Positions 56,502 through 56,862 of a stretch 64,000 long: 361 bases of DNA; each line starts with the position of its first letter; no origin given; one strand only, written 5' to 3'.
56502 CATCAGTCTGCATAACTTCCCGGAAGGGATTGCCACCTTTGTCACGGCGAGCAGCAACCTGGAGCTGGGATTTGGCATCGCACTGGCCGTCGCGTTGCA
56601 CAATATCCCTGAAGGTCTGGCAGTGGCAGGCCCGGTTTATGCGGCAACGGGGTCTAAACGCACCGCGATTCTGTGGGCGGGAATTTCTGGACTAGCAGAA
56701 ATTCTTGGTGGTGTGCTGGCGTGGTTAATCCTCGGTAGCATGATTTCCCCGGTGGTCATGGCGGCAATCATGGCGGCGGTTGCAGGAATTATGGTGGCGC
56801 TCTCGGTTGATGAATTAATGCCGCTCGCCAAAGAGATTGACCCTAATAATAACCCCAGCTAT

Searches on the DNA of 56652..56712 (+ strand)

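Call 40: search_dna_similar(query=window:56652-56712:+, collection=ecoli_genomes, mode=near, max_rows=25, rows=best)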
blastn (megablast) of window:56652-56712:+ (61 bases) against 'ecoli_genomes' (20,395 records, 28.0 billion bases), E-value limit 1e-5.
Records with a match: 2498; places in all: 2499; records where one place covers at least 80% of the query: 2498.
Genomes with a match: 2498 of 5426; with a place that covers at least 80% of the query: 2498. Places per genome that has any: lowest 1, median 1, highest 2. On chromosomes: 2499 places; on plasmids: 0.
Best place of each record, by identity: >=99% 230; 95-99% 2244; 90-95% 24.
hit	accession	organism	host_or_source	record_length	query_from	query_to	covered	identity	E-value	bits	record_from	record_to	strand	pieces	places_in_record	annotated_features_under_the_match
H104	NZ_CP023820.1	Escherichia coli strain 7/2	Homo sapiens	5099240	1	61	100%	100.0%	5e-23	113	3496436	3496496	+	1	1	zupT: zinc transporter ZupT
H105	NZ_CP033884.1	Escherichia coli strain 50579417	Homo sapiens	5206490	1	61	100%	100.0%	5e-23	113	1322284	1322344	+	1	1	zupT: zinc transporter ZupT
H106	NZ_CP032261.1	Escherichia coli strain AR_0067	missing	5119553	1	61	100%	100.0%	5e-23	113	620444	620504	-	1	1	zupT: zinc transporter ZupT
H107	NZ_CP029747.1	Escherichia coli strain 2016C-3878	Homo sapiens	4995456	1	61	100%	100.0%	5e-23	113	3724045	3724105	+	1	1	zupT: zinc transporter ZupT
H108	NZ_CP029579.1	Escherichia coli strain DA33137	Homo sapiens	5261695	1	61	100%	100.0%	5e-23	113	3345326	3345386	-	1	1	zupT: zinc transporter ZupT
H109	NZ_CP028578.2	Escherichia coli strain WCHEC005784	Homo sapiens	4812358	1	61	100%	100.0%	5e-23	113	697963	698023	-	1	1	zupT: zinc transporter ZupT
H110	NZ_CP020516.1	Escherichia coli strain 222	Homo sapiens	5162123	1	61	100%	100.0%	5e-23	113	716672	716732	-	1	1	zupT: zinc transporter ZupT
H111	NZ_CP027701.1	Escherichia coli strain 675SK2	-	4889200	1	61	100%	100.0%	5e-23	113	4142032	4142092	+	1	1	zupT: zinc transporter ZupT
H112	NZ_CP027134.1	Escherichia coli strain AR_0372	missing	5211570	1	61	100%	100.0%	5e-23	113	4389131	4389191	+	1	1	zupT: zinc transporter ZupT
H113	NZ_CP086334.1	Escherichia coli strain EBJ003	Homo sapiens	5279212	1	61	100%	100.0%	5e-23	113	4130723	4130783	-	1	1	zupT: zinc transporter ZupT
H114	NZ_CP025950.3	Escherichia coli strain SCEC020023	Homo sapiens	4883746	1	61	100%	100.0%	5e-23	113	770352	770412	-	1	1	zupT: zinc transporter ZupT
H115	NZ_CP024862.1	Escherichia coli strain AR_0015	missing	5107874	1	61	100%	100.0%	5e-23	113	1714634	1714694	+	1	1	zupT: zinc transporter ZupT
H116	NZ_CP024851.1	Escherichia coli strain AR_0006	missing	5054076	1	61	100%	100.0%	5e-23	113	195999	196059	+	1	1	zupT: zinc transporter ZupT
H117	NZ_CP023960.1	Escherichia coli strain FDAARGOS_448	Homo sapiens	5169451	1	61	100%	100.0%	5e-23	113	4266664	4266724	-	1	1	zupT: zinc transporter ZupT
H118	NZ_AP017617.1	Escherichia coli strain MRY15-117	Bos taurus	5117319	1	61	100%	100.0%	5e-23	113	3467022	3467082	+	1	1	zupT: zinc transporter ZupT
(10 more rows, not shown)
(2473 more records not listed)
